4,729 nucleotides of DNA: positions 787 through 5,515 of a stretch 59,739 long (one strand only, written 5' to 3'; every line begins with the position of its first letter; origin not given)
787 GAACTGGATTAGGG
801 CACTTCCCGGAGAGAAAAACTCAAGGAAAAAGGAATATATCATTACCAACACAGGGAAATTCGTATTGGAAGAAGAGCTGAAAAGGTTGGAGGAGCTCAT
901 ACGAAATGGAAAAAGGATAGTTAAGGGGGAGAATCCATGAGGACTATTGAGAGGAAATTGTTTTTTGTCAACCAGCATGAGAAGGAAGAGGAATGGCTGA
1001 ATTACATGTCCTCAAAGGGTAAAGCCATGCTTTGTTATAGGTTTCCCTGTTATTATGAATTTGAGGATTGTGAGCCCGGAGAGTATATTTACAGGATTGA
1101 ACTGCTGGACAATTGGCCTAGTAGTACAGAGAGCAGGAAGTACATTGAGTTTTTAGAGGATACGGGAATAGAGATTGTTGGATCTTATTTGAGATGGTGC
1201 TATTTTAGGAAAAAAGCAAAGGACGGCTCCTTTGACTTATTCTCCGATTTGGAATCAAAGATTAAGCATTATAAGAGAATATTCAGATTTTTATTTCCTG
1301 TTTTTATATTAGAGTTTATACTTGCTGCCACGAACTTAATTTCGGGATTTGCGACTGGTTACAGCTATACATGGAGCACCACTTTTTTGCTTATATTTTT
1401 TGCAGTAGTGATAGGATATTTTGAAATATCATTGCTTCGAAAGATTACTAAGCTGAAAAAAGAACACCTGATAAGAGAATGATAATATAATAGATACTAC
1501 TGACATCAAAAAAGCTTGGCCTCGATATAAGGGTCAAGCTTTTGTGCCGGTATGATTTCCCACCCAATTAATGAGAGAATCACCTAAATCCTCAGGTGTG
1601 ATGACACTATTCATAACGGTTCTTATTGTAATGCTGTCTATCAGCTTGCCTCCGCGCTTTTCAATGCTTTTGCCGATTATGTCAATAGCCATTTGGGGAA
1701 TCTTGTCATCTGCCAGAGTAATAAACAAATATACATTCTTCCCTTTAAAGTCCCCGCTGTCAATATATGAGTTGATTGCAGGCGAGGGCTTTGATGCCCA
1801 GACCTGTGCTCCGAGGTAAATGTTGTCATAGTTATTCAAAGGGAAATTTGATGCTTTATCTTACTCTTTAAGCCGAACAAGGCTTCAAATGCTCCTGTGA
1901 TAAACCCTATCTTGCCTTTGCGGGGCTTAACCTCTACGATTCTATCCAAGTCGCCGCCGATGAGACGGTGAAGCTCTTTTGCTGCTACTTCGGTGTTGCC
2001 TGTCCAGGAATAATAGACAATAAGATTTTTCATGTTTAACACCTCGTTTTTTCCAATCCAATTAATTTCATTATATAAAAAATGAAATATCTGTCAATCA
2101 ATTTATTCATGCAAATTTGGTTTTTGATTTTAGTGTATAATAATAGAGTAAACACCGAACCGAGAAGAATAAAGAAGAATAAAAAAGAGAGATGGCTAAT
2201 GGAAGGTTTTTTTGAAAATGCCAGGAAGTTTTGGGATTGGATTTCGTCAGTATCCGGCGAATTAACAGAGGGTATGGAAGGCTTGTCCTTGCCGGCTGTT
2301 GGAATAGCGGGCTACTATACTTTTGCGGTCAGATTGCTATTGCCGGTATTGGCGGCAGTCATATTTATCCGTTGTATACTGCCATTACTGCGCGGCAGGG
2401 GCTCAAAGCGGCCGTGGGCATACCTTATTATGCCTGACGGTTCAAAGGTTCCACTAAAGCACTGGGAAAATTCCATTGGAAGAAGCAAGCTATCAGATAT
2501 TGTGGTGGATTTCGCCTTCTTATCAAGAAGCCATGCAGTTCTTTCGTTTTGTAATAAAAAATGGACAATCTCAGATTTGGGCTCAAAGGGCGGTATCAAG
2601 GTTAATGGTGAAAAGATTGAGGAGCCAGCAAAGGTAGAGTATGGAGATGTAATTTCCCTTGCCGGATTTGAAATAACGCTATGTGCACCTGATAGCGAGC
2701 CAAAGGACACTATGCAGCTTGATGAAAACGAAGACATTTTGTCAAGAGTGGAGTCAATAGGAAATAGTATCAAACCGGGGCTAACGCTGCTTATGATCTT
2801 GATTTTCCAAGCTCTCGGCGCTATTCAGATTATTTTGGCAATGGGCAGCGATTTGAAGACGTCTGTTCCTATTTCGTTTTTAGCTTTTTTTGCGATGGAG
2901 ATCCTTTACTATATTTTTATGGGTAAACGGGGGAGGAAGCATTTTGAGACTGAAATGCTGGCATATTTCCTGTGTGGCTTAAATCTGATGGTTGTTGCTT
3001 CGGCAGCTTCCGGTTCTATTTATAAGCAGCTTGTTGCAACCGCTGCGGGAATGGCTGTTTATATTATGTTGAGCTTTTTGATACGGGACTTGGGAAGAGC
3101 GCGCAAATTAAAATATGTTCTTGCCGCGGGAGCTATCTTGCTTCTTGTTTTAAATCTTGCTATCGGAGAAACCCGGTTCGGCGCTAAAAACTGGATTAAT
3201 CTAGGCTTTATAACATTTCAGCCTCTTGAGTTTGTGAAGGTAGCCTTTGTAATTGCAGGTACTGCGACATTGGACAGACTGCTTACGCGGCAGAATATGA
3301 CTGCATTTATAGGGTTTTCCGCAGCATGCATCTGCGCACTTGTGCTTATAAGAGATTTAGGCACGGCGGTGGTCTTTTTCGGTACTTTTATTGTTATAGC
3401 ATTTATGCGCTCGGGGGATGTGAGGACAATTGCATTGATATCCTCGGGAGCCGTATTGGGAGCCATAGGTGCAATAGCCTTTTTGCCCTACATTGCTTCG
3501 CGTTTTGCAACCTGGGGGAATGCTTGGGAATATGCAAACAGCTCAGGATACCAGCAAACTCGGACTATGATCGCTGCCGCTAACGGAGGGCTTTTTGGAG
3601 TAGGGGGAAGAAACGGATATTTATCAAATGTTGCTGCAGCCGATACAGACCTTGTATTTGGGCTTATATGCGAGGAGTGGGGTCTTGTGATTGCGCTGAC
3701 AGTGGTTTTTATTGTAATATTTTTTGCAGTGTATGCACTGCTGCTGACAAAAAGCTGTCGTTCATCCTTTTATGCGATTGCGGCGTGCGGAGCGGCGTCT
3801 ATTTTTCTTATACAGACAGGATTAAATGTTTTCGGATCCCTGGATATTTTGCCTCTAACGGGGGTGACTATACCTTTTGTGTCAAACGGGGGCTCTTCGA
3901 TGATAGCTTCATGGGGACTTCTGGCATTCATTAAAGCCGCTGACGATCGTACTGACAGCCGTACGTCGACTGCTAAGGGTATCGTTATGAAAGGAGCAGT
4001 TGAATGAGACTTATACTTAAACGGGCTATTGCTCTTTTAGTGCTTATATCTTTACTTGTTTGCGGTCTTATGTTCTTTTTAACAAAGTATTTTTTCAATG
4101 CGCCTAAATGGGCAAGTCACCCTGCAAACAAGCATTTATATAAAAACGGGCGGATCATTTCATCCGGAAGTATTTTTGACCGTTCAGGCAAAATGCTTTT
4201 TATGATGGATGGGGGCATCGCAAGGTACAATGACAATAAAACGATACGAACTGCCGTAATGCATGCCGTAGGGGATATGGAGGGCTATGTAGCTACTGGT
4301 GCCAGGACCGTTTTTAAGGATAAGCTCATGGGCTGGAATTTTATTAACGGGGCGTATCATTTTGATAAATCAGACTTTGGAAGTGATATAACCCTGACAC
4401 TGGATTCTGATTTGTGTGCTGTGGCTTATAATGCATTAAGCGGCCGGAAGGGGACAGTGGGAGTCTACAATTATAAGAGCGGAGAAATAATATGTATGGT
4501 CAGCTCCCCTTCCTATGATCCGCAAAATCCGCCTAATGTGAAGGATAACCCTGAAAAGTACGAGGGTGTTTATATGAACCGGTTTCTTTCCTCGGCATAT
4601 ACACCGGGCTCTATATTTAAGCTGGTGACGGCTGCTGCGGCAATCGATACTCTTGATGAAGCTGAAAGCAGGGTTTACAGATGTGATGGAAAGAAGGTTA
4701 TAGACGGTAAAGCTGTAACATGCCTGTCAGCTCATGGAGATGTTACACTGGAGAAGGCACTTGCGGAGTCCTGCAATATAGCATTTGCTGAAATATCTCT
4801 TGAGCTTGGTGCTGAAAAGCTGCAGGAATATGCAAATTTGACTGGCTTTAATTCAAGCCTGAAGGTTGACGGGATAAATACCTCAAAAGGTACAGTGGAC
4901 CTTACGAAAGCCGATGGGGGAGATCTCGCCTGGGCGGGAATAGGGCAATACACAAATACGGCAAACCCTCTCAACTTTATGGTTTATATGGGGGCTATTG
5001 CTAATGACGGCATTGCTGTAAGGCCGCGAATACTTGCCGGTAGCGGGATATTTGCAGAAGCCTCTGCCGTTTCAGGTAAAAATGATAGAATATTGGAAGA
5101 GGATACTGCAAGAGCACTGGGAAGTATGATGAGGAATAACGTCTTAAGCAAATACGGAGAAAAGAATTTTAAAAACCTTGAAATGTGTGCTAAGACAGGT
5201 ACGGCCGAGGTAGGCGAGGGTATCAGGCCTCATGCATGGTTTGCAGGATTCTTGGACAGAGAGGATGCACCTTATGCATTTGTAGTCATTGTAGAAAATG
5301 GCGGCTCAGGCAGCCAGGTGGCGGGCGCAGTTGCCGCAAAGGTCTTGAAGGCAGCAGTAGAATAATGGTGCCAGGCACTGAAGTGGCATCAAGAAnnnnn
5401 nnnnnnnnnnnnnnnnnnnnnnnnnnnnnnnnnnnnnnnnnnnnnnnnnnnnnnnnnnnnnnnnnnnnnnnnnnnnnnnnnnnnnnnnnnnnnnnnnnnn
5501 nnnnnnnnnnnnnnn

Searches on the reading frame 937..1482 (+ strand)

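Call 34: search_protein_families(library=pfam, proteins=[window:937-1482:+], max_evalue=0.001)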
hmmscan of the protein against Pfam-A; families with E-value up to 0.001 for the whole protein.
window:937-1482:+ (181 aa): 3 families
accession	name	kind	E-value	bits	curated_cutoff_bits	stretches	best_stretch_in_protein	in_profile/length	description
PF11193.13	DUF2812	-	3e-31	108.3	27.8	1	15-122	3-108/110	Protein of unknown function (DUF2812)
PF00664.28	ABC_membrane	-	8.7e-05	22.8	28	1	116-177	111-172/274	ABC transporter transmembrane region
PF06687.17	SUR7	-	0.00014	22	29.6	1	39-154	62-145/201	SUR7/PalI family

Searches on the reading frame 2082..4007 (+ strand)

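Call 34: search_protein_families(library=pfam, proteins=[window:2082-4007:+], max_evalue=0.001)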
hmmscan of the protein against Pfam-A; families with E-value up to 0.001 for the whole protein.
window:2082-4007:+ (641 aa): 3 families
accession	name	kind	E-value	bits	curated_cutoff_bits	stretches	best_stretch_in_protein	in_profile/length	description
PF01098.24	FTSW_RODA_SPOVE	-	1.3e-57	195.8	26.4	1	312-620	37-350/356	Cell cycle protein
PF00498.31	FHA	-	5.7e-16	59.2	20.7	1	131-193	2-66/67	FHA domain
PF16697.10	Yop-YscD_cpl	-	6.5e-12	46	33.2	1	120-202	9-92/94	Inner membrane component of T3SS, cytoplasmic domain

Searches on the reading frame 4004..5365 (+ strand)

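Call 34: search_protein_families(library=pfam, proteins=[window:4004-5365:+], max_evalue=0.001)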
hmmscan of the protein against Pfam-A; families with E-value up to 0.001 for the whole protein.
window:4004-5365:+ (453 aa): 1 family
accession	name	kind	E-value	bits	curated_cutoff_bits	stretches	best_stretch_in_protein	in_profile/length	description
PF00905.27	Transpeptidase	-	8.2e-45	153.7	22.1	1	150-449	1-299/299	Penicillin binding protein transpeptidase domain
